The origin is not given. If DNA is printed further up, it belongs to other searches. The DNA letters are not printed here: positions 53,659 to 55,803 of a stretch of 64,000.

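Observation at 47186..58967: Seven GT-C-fold membrane glycosyltransferase-like genes in 12 kb, including four tandem TMTC-like (DUF1736 plus TPR) paralogs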

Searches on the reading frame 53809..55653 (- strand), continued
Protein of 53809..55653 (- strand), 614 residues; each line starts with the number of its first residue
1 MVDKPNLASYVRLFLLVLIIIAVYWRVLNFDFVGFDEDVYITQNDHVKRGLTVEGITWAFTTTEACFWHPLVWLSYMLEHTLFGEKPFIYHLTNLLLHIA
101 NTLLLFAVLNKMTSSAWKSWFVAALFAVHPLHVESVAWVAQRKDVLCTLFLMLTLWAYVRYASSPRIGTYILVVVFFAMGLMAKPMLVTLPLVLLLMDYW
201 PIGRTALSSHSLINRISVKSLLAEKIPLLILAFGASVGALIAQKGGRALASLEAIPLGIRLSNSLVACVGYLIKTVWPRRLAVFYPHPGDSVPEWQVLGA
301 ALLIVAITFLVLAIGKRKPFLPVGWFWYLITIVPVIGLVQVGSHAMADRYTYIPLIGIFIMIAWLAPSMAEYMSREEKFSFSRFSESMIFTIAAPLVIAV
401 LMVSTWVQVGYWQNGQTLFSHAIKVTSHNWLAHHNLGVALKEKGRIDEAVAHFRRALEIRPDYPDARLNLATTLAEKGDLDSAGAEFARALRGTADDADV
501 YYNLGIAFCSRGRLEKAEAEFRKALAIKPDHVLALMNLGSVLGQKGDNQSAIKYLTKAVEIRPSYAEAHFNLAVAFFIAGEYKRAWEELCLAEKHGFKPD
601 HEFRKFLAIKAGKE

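Call 69: search_protein_families(library=ncbifam, proteins=[L034:9182-9928:+, L018:3860-4615:+, L033:1534-2289:+, L069:17286-18059:+], max_evalue=0.00001)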
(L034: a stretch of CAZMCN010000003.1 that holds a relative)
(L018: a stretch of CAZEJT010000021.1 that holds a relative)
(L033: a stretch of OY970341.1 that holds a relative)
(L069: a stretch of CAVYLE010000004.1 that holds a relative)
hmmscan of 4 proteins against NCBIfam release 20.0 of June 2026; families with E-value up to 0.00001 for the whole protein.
L034:9182-9928:+ (248 aa): 11 families
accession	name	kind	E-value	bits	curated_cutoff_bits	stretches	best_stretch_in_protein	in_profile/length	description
NF058614.1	PPMAGASynPpgS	equivalog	2.1e-17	63.3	370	1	7-177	2-170/226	polyprenyl-phospho-N-acetylgalactosaminyl synthase PpgS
TIGR04182.1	glyco_TIGR04182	equivalog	4.2e-16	59.2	325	1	6-239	1-221/293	S-layer glycoprotein N-glycosyltransferase AglJ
NF041391.1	DPhHxTase_Halo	equivalog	3.2e-12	45.9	375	1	11-177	1-158/213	dolichyl-phosphate hexose transferase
NF007986.1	PRK10714.1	equivalog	1.6e-07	30.7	529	1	5-172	6-172/316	undecaprenyl-phosphate 4-deoxy-4-formamido-L-arabinose transferase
TIGR04283.1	glyco_like_mftF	equivalog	2.4e-07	30.5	182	1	9-108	3-97/221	TIGR04283 family arsenosugar biosynthesis glycosyltransferase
NF010496.0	PRK13915.1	equivalog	3.6e-07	29.5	262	1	4-62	30-92/307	glucosyl-3-phosphoglycerate synthase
NF041875.1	EPS_EpsD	equivalog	5.9e-07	29.2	370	1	8-168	2-166/325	exopolysaccharide biosynthesis glycosyltransferase EpsD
NF047588.1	GlcsyltransPgfSStrep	equivalog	2.3e-06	27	500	1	6-172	2-167/308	glycosyltransferase PgfS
TIGR03469.1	HpnB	hypoth_equivalog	4.8e-06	25.8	379.25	1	6-59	45-100/386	hopene-associated glycosyltransferase HpnB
NF047683.1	TeichurnBiosyTuaG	equivalog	7e-06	25.9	400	1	4-57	5-59/252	teichuronic acid biosynthesis protein TuaG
NF007482.0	PRK10073.1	equivalog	7.1e-06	25.2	423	1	4-61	5-63/334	glycosyltransferase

L018:3860-4615:+ (251 aa): 10 families
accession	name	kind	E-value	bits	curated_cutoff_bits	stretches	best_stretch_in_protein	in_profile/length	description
TIGR04182.1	glyco_TIGR04182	equivalog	2.2e-15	56.9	325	1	6-239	1-221/293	S-layer glycoprotein N-glycosyltransferase AglJ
NF058614.1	PPMAGASynPpgS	equivalog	5.1e-15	55.5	370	1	7-178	2-171/226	polyprenyl-phospho-N-acetylgalactosaminyl synthase PpgS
NF047588.1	GlcsyltransPgfSStrep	equivalog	5.3e-11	42.3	500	1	6-173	2-168/308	glycosyltransferase PgfS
NF041391.1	DPhHxTase_Halo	equivalog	3.2e-10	39.3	375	1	11-177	1-158/213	dolichyl-phosphate hexose transferase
NF041875.1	EPS_EpsD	equivalog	4.6e-08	32.8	370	1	8-168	2-166/325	exopolysaccharide biosynthesis glycosyltransferase EpsD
NF007986.1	PRK10714.1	equivalog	4.3e-07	29.3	529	1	5-171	6-171/316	undecaprenyl-phosphate 4-deoxy-4-formamido-L-arabinose transferase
NF010496.0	PRK13915.1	equivalog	6.2e-07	28.8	262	1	4-105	30-139/307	glucosyl-3-phosphoglycerate synthase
NF007482.0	PRK10073.1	equivalog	1.3e-06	27.7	423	1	5-111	6-113/334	glycosyltransferase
NF047683.1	TeichurnBiosyTuaG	equivalog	5.6e-06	26.2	400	1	5-69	6-71/252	teichuronic acid biosynthesis protein TuaG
TIGR04283.1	glyco_like_mftF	equivalog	6e-06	26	182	1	9-107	3-96/221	TIGR04283 family arsenosugar biosynthesis glycosyltransferase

L033:1534-2289:+ (251 aa): 8 families
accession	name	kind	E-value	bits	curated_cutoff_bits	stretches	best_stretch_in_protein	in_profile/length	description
NF041391.1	DPhHxTase_Halo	equivalog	1.1e-12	47.4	375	1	11-201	1-179/213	dolichyl-phosphate hexose transferase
TIGR04182.1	glyco_TIGR04182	equivalog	2.5e-11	43.5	325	1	6-210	1-193/293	S-layer glycoprotein N-glycosyltransferase AglJ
NF058614.1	PPMAGASynPpgS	equivalog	3.4e-09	36.4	370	1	7-200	2-191/226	polyprenyl-phospho-N-acetylgalactosaminyl synthase PpgS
NF047588.1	GlcsyltransPgfSStrep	equivalog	2.8e-08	33.4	500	1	6-174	2-169/308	glycosyltransferase PgfS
NF050050.1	ProtGlycPglI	equivalog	1.3e-06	28.1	500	1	6-116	3-116/306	GalNAc(5)-diNAcBac-PP-undecaprenol beta-1,3-glucosyltransferase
NF007482.0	PRK10073.1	equivalog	2.6e-06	26.7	423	1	4-57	5-59/334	glycosyltransferase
NF010496.0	PRK13915.1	equivalog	5.8e-06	25.6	262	0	4-104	30-138/307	glucosyl-3-phosphoglycerate synthase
TIGR04283.1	glyco_like_mftF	equivalog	9.1e-06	25.4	182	0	9-104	3-93/221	TIGR04283 family arsenosugar biosynthesis glycosyltransferase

L069:17286-18059:+ (257 aa): 11 families
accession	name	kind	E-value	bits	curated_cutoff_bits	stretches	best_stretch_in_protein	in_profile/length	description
TIGR04182.1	glyco_TIGR04182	equivalog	4.5e-18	65.6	325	1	15-225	3-202/293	S-layer glycoprotein N-glycosyltransferase AglJ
NF041391.1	DPhHxTase_Halo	equivalog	1.6e-17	63.2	375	1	45-225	25-193/213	dolichyl-phosphate hexose transferase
NF047588.1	GlcsyltransPgfSStrep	equivalog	1.3e-16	60.7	500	1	14-227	3-208/308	glycosyltransferase PgfS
NF007986.1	PRK10714.1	equivalog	6.9e-15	54.9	529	1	11-226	5-213/316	undecaprenyl-phosphate 4-deoxy-4-formamido-L-arabinose transferase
NF010496.0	PRK13915.1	equivalog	4.4e-13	49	262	1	14-109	33-130/307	glucosyl-3-phosphoglycerate synthase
NF058614.1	PPMAGASynPpgS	equivalog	1.6e-10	40.8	370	1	16-181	4-164/226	polyprenyl-phospho-N-acetylgalactosaminyl synthase PpgS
TIGR03937.1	PgaC_IcaA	equivalog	1.9e-10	40.3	422.3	1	11-105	44-135/407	poly-beta-1,6-N-acetyl-D-glucosamine synthase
NF041875.1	EPS_EpsD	equivalog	8.9e-09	35.2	370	1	14-106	1-90/325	exopolysaccharide biosynthesis glycosyltransferase EpsD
TIGR04283.1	glyco_like_mftF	equivalog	4.5e-08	33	182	1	14-105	1-82/221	TIGR04283 family arsenosugar biosynthesis glycosyltransferase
NF007482.0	PRK10073.1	equivalog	1.7e-07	30.6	423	1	13-106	7-96/334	glycosyltransferase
NF038302.1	EPS_HpsE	equivalog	8.3e-07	28.3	300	1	14-103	3-94/307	hormogonium polysaccharide biosynthesis glycosyltransferase HpsE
